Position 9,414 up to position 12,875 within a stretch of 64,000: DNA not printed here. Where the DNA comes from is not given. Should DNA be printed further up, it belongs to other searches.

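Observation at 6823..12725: Sacsin-type GHKL ATPase-DUF3883 protein translationally coupled to a UvrD helicase-Cas4-like nuclease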

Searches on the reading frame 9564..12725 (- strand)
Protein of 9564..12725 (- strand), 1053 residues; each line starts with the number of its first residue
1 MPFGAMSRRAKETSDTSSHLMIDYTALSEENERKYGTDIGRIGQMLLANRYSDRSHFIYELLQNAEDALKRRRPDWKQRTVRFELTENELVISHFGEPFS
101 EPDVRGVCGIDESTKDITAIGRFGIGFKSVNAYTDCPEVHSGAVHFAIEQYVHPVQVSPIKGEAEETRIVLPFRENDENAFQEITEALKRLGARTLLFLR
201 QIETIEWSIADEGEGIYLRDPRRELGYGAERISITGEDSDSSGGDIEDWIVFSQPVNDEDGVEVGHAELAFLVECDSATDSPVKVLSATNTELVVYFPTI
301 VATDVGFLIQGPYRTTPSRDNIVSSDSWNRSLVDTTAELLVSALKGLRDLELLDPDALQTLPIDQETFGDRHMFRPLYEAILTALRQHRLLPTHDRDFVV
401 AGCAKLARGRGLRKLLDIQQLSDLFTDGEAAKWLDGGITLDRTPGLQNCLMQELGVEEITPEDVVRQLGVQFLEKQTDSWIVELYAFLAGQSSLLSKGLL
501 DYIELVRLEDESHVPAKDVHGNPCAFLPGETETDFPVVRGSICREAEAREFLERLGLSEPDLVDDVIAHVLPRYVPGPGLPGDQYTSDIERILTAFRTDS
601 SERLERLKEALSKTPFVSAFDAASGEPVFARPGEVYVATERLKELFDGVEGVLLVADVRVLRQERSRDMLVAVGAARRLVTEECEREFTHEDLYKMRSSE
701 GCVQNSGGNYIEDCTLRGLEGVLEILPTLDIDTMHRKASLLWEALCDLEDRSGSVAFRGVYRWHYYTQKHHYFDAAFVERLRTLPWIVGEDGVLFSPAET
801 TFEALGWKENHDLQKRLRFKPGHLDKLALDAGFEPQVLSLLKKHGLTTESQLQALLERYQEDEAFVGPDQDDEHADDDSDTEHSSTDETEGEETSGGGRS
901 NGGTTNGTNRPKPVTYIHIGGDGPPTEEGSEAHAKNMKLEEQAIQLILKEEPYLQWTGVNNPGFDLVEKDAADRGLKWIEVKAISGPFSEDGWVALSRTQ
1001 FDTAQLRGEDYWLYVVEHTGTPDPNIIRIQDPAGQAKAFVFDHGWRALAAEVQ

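Call 6: search_protein_families(library=pfam, proteins=[window:9564-12725:-], max_evalue=0.01)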
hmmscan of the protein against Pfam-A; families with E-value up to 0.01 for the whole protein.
window:9564-12725:- (1053 aa): 2 families
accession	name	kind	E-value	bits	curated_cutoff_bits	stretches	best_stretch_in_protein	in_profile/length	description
PF25794.1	SACS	-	3.5e-13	50.4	32.8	1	49-143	13-122/247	Sacsin domain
PF13020.12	NOV_C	-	1.7e-08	34.9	22.1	1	959-1021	23-84/91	Protein NO VEIN, C-terminal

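Call 7: search_protein_families(library=padloc, proteins=[window:9564-12725:-], max_evalue=0.01)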
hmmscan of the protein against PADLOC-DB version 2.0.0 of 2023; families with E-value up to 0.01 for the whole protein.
window:9564-12725:- (1053 aa): 9 families
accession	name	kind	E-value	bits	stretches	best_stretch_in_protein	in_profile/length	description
PDLC03966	TmtA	-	4.4e-66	221.6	3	39-210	28-227/1655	-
PDLC03972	TmtA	-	1.8e-61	206.6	2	46-573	33-574/1302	-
PDLC03968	TmtA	-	1.2e-60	203.5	3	49-519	70-533/1486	-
PDLC03964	TmtA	-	2.9e-50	169.4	3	154-434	180-443/1538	-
PDLC03969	TmtA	-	6.7e-48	161.1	2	870-1051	1322-1505/1563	-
PDLC03965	TmtA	-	4.2e-43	145.6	2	44-490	22-478/1370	-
PDLC03971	TmtA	-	8.5e-29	97.8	2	43-142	47-145/1782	-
PDLC03967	TmtA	-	4.4e-13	46.5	1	28-127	10-109/1063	-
PDLC03970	TmtA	-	5.1e-11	39.2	1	57-130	65-131/1552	-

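Call 8: search_protein_families(library=ncbifam, proteins=[window:9564-12725:-], max_evalue=0.01)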
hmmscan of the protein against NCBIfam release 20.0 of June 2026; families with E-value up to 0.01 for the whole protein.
window:9564-12725:- (1053 aa): 2 families
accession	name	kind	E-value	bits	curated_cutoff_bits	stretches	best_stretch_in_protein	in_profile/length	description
NF047352.1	P_loop_sacsin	domain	4.6e-22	78.3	50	1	56-140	2-80/80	sacsin N-terminal ATP-binding-like domain-containing protein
NF010683.0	PRK14083.1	equivalog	0.0075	14.8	455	0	32-130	5-117/604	HSP90 family protein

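Call 12: find_homologous_proteins(query=window:9567-12725:-, max_evalue=0.00001)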
Query window:9567-12725:- (1053 aa): 4987 proteins with E <= 0.00001 among 8000 candidates; the best 120 are listed.
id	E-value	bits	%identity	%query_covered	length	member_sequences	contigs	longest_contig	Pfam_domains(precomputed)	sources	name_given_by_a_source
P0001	0.0e+0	2374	100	98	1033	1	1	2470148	PF13020.13,PF25794.2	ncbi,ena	-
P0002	0.0e+0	1711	74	98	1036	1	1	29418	PF13020.13,PF25794.2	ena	-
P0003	0.0e+0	1631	71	98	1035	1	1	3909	PF13020.13,PF25794.2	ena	-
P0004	0.0e+0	1558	69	98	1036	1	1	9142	PF13020.13,PF25794.2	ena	-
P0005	0.0e+0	1458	65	98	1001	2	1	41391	PF13020.13,PF25794.2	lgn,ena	-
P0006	0.0e+0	1438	64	98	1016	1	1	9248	PF13020.13,PF25794.2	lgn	-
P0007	0.0e+0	1378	62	98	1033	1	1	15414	PF13020.13,PF25794.2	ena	-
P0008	0.0e+0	1372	61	98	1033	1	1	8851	PF13020.13,PF25794.2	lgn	-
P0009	0.0e+0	1358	61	98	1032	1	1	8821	PF13020.13,PF25794.2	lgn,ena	-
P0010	0.0e+0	1301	63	90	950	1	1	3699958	PF13020.13,PF25794.2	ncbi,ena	-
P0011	0.0e+0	1246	57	98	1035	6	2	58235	PF13020.13,PF25794.2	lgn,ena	-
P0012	0.0e+0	1225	56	98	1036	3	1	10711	PF13020.13,PF25794.2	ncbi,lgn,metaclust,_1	metaclust:\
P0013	0.0e+0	1216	55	98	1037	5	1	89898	PF13020.13,PF25794.2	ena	-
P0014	0.0e+0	1193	54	98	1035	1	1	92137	PF13020.13,PF25794.2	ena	-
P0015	0.0e+0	1183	54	98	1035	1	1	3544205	PF13020.13,PF25794.2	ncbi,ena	-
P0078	2.6e-273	928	45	97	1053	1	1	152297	PF13020.13,PF25794.2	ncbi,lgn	-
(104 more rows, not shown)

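Call 14: find_related_loci(query=A1, collection=genome_contigs, flank=10000)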
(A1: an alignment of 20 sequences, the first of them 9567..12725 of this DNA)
Query A1 (1053 aa) in genome_contigs; peptide patterns used: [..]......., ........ (x = any residue, [..] = any of these).
600 stretches matched a pattern (row limit reached: there are more); 521 encode a relative of the query (tblastn E <= 1e-3); the best 80 are kept; 80 distinct loci.
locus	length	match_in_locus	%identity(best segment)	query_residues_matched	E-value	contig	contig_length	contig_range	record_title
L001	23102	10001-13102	54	21-1052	0e+0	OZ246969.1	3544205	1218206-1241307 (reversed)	MAG: Arenicellales bacterium isolate 1218857c-7fba-425a-818a-049516f6d46d genome assembly, chromosome: 1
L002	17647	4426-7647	46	20-1049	0e+0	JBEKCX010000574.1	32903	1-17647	MAG: Terracidiphilus sp. isolate SPRUCE 16 SPRUCE_16_574, whole genome shotgun sequence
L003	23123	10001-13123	47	20-1045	0e+0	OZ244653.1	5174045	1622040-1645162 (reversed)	MAG: bacterium isolate 39c32cc5-dc70-4d00-b26d-4165b0e321b9 genome assembly, chromosome: 1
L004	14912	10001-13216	45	23-1045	0e+0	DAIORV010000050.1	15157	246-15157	MAG TPA_asm: Chloroflexota bacterium isolate CTOTU41356 NODE_2928_length_15157_cov_7.180440, whole genome shotgun sequen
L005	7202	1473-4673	46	23-1049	0e+0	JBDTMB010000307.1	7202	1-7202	MAG: Vicinamibacterales bacterium isolate cluster3_bin.116 NODE_52901_length_7202_cov_5.436407, whole genome shotgun seq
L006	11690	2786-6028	45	20-1049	0e+0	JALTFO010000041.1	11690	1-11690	MAG: Candidatus Bipolaricaulota bacterium isolate S014_metabat2_scaf2bin.116 S014_NODE_1522_length_11690_cov_1.956240, w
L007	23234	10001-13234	44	22-1052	0e+0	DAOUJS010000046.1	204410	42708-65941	MAG TPA_asm: Dehalococcoidia bacterium isolate S34_277 k113_1042545, whole genome shotgun sequence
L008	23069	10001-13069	46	23-1049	0e+0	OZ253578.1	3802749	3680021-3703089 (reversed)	MAG: Chloroflexota bacterium isolate 48853afe-6264-4d68-b03e-03448b293cf5 genome assembly, chromosome: 1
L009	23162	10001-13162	44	23-1049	0e+0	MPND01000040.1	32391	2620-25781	MAG: SAR202 cluster bacterium bin90 NODE_2090_length_32391_cov_5.41095_ID_4179, whole genome shotgun sequence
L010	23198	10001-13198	45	20-1049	0e+0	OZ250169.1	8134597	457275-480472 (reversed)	MAG: Candidatus Marinacidobacterales bacterium isolate 549cdbe4-9bbc-4d2b-bb60-052536d6f51f genome assembly, chromosome:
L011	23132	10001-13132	45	20-1049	0e+0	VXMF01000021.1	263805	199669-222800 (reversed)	MAG: Terriglobia bacterium isolate SB0661_bin_30 NODE_41_length_263805_cov_78.205039, whole genome shotgun sequence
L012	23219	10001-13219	44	23-1049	0e+0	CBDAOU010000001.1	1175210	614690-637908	MAG: Chloroflexota bacterium isolate 1ab9ed6c-b116-4708-afc9-c8c3060f4704 genome assembly, contig: contig_1, whole genom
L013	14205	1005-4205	45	23-1050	0e+0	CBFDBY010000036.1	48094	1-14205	MAG TPA_asm: uncultured Phycisphaerae bacterium isolate SRR6194934_binner12_Refined_67 genome assembly, contig: ERZ78139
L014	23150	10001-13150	45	20-1045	0e+0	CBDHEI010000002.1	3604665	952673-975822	MAG: Dehalococcoidia bacterium isolate 8c643066-d586-4031-88eb-ae6791ed655d genome assembly, contig: contig_2, whole gen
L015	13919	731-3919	44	23-1042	0e+0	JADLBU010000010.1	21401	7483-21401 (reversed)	MAG: Phycisphaerales bacterium isolate SJ192 c_000000154038, whole genome shotgun sequence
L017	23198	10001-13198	44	20-1053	0e+0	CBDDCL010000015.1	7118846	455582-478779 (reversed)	MAG: Bryobacterales bacterium isolate 9a5723b4-f69d-4256-802c-3c242fd87eb7 genome assembly, contig: contig_9, whole geno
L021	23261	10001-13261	42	17-1049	0e+0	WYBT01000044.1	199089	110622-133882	MAG: Planctomycetaceae bacterium isolate PLA3 k127_583169, whole genome shotgun sequence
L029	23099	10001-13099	43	10-1049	0e+0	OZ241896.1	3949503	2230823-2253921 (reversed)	MAG: Vicinamibacterales bacterium isolate 33c84dbd-3a66-4f2e-aaf6-8813f582eb9b genome assembly, chromosome: 1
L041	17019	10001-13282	38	12-1053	0e+0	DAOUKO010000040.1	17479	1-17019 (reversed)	MAG TPA_asm: Dehalococcoidia bacterium isolate S7_336 k113_435965, whole genome shotgun sequence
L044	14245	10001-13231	43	23-1049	0e+0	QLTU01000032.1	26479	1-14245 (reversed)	UNVERIFIED_CONTAM: Acidovorax defluvii strain DSM 12644 Ga0215655_132, whole genome shotgun sequence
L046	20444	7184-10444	40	4-1051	0e+0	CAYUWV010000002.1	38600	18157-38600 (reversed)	MAG TPA_asm: uncultured Propionibacteriaceae bacterium isolate SRP342105_co2_232 genome assembly, contig: NODE_1013_leng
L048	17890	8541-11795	39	10-1051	0e+0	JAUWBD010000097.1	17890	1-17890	MAG: Verrucomicrobiota bacterium isolate CSMAG_1311 CSMAG_1311_k141_260752_length_17890_cov_16.0000, whole genome shotgu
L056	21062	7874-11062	44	23-1049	0e+0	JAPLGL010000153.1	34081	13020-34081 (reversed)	MAG: Caldiserica bacterium isolate LacPavin_0920_WC70_MAG_58_15 LacPavin_0920_WC70_scaffold_999173, whole genome shotgun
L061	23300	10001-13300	41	20-1053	0e+0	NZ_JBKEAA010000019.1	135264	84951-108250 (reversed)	MAG: Castellaniella sp. isolate VLC_110 c_000003259459, whole genome shotgun sequence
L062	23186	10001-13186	40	23-1049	0e+0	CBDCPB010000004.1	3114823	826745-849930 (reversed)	MAG: Dehalococcoidia bacterium isolate 8ea35d84-8be8-4b26-9b51-5b82e401d502 genome assembly, contig: contig_4, whole gen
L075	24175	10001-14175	45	23-1049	4e-150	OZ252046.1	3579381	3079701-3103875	MAG: Dehalococcoidia bacterium isolate ad336184-ad58-47b0-9b5a-c7672a60f3bb genome assembly, chromosome: 1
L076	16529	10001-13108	33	23-1033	8e-148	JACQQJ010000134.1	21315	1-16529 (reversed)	MAG: Nitrospinota bacterium isolate NC_groundwater_1330_Ag_S-0.2um_39_55 S_p2_S4_coassembly_k141_2286158, whole genome s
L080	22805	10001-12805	33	23-930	8e-143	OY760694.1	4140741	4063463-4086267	MAG: Acidimicrobiia bacterium isolate 9e233251-ef21-4ac4-b557-2094fc44eb4a genome assembly, chromosome: 1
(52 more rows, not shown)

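Call 20: search_protein_families(library=pfam, proteins=[L011:13173-15176:+, L044:2111-4795:-, L021:15365-18154:+, L080:13285-16314:+, L062:6011-6949:-, L056:4282-5007:+, L075:7132-9063:-, L010:7753-9825:+, L029:13084-14601:+, L011:7140-10001:+], max_evalue=0.001)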
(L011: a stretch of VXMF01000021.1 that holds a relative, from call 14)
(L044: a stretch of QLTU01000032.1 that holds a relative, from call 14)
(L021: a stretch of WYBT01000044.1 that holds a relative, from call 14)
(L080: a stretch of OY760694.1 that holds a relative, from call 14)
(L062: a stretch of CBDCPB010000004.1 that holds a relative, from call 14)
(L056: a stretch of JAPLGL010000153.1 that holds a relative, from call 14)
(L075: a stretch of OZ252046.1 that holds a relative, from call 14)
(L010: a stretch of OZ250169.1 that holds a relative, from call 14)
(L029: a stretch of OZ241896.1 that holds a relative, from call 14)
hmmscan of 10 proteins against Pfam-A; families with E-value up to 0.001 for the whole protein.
L011:13173-15176:+ (667 aa): 1 family
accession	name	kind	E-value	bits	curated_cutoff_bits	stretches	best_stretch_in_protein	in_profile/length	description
PF01555.25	N6_N4_Mtase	-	3.9e-42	145.1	26.7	1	97-392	1-211/221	DNA methylase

L044:2111-4795:- (894 aa): 2 families
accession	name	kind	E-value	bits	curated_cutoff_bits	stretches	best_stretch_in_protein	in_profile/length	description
PF08722.17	Tn7_TnsA-like_N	-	7.8e-09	36.4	26.5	1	811-880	12-83/85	TnsA-like endonuclease N terminal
PF04851.21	ResIII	-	1.3e-05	25.6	22.5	1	119-318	6-139/164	Type III restriction enzyme, res subunit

L021:15365-18154:+ (929 aa): 2 families
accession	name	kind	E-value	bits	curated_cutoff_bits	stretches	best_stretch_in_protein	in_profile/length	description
PF04851.21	ResIII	-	1e-17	65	22.5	1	161-364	20-163/164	Type III restriction enzyme, res subunit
PF00270.35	DEAD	-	0.00016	21.9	26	0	178-228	19-63/167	DEAD/DEAH box helicase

L080:13285-16314:+ (1009 aa): 3 families
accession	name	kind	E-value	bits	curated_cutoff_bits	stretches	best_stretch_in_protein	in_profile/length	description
PF00271.37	Helicase_C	-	2.7e-20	73.1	23.5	1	485-606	2-110/110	Helicase conserved C-terminal domain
PF00176.29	SNF2-rel_dom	-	2.1e-19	70.2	24.9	1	121-409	19-251/290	SNF2-related domain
PF04851.21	ResIII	-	9.5e-07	29.3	22.5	1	103-268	4-162/164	Type III restriction enzyme, res subunit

L062:6011-6949:- (312 aa): 4 families
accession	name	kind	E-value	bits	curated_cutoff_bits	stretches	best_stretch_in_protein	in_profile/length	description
PF00106.31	adh_short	-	4.6e-35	121.3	26.6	2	67-230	37-187/195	short chain dehydrogenase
PF13561.12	adh_short_C2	-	6.6e-27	95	27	1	69-260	34-213/236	Enoyl-(Acyl carrier protein) reductase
PF01370.27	Epimerase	-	1.2e-05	25.3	20.9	1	11-100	1-62/240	NAD dependent epimerase/dehydratase family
PF08659.16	KR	-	2.6e-05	24.6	22.6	1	11-118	3-92/180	KR domain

L056:4282-5007:+ (241 aa): 4 families
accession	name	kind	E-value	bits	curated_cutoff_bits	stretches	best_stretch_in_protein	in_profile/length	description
PF04002.20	RadC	-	7.1e-33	113.5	22.1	1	120-239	3-120/121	RadC-like JAB domain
PF20582.4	UPF0758_N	-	5.5e-08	33.2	27.1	1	24-92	7-74/77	UPF0758 N-terminal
PF12826.13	HHH_2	-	2.2e-05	24.9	27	1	61-93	15-47/64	Helix-hairpin-helix motif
PF14464.11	Prok-JAB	-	0.00018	21.8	25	1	171-218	54-97/114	Prokaryotic homologs of the JAB domain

L075:7132-9063:- (643 aa): 1 family
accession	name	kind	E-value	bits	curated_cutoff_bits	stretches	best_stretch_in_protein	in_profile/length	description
PF03372.29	Exo_endo_phos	-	2.9e-09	37.4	24.5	1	419-611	2-209/225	Endonuclease/Exonuclease/phosphatase family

L010:7753-9825:+ (690 aa): 7 families
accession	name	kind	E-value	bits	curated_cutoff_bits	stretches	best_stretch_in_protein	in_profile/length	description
PF13361.12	UvrD_C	-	5.2e-17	62.7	25.6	1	608-677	285-347/350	UvrD-like helicase C-terminal domain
PF00580.27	UvrD-helicase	-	3.7e-14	53.5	23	1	232-477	1-254/271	UvrD/REP helicase N-terminal domain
PF13538.12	UvrD_C_2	-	1.1e-09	38.5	27.4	1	648-675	22-51/52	UvrD-like helicase C-terminal domain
PF13245.12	AAA_19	-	4.6e-07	30.5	25.1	1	245-475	11-130/134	AAA domain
PF13481.12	AAA_25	-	0.00037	20.6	27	0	227-314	13-109/195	AAA domain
PF09848.15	SLFN-g3_helicase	-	0.00037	20.3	24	0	250-298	6-54/354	Schlafen group 3, DNA/RNA helicase domain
PF13604.12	AAA_30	-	0.00075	19.7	27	0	232-295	2-66/191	AAA domain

L029:13084-14601:+ (505 aa): 3 families
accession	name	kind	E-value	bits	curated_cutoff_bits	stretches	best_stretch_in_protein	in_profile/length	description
PF21247.3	Fic-like_C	-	2.5e-25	88.6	27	1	433-491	5-64/64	Filamentation induced by cAMP protein Fic-like, C-terminal domain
PF13749.12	HATPase_c_4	-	2.5e-23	82.3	26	1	307-391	1-89/89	Putative ATP-dependent DNA helicase recG C-terminal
PF04326.19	SLFN_AlbA_2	-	9.6e-17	62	25.3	1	35-138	1-116/118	Schlafen, AlbA_2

L011:7140-10001:+ (953 aa): 8 families
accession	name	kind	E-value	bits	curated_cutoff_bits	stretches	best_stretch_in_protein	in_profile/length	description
PF00580.27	UvrD-helicase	-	1.4e-60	205.7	23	1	14-290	1-270/271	UvrD/REP helicase N-terminal domain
PF12705.13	PDDEXK_1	-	8.1e-23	82.1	22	1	704-942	7-247/247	PD-(D/E)XK nuclease superfamily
PF13245.12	AAA_19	-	4.7e-20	72.6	25.1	1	27-276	12-134/134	AAA domain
PF13361.12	UvrD_C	-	2e-19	70.7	25.6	2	559-657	266-349/350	UvrD-like helicase C-terminal domain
PF01930.23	Cas_Cas4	-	1e-06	29.3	22.7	1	804-942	35-159/160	Domain of unknown function DUF83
PF13604.12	AAA_30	-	1.3e-06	28.7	27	0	14-89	2-77/191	AAA domain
PF13538.12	UvrD_C_2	-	9.1e-06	25.9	27.4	1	580-602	1-25/52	UvrD-like helicase C-terminal domain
PF01443.25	Viral_helicase1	-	0.00041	20.7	21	0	30-65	2-31/228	Viral superfamily 1 RNA helicase core domain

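Call 33: find_encoding_contigs(protein=P0001, flank=10000, max_places=3)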
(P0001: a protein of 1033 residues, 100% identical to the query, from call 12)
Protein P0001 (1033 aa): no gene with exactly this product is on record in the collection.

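Call 36: find_encoding_contigs(protein=P0002, flank=8000, max_places=2)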
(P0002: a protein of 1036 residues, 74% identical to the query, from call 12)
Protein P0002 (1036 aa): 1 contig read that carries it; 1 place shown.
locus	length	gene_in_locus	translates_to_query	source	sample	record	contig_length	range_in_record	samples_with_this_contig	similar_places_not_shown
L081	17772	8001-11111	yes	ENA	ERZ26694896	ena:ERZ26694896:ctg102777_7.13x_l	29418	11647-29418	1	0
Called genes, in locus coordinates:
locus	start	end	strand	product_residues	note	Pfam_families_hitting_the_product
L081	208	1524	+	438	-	PF13701:DDE_Tnp_1_4, PF01609:DDE_Tnp_1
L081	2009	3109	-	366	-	PF01548:DEDD_Tnp_IS110, PF02371:Transposase_20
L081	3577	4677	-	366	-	PF01548:DEDD_Tnp_IS110, PF02371:Transposase_20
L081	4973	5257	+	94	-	-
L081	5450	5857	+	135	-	PF00665:rve (weak)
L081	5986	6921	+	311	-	PF01555:N6_N4_Mtase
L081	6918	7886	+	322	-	PF09571:RE_XcyI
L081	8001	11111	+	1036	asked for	PF25794:SACS, PF13020:NOV_C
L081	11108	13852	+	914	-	PF00580:UvrD-helicase, PF13245:AAA_19, PF13604:AAA_30 (faint), PF13361:UvrD_C, PF13538:UvrD_C_2 (faint), PF12705:PDDEXK_1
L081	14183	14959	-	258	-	PF06750:A24_N_bact, PF01478:Peptidase_A24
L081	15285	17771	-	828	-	?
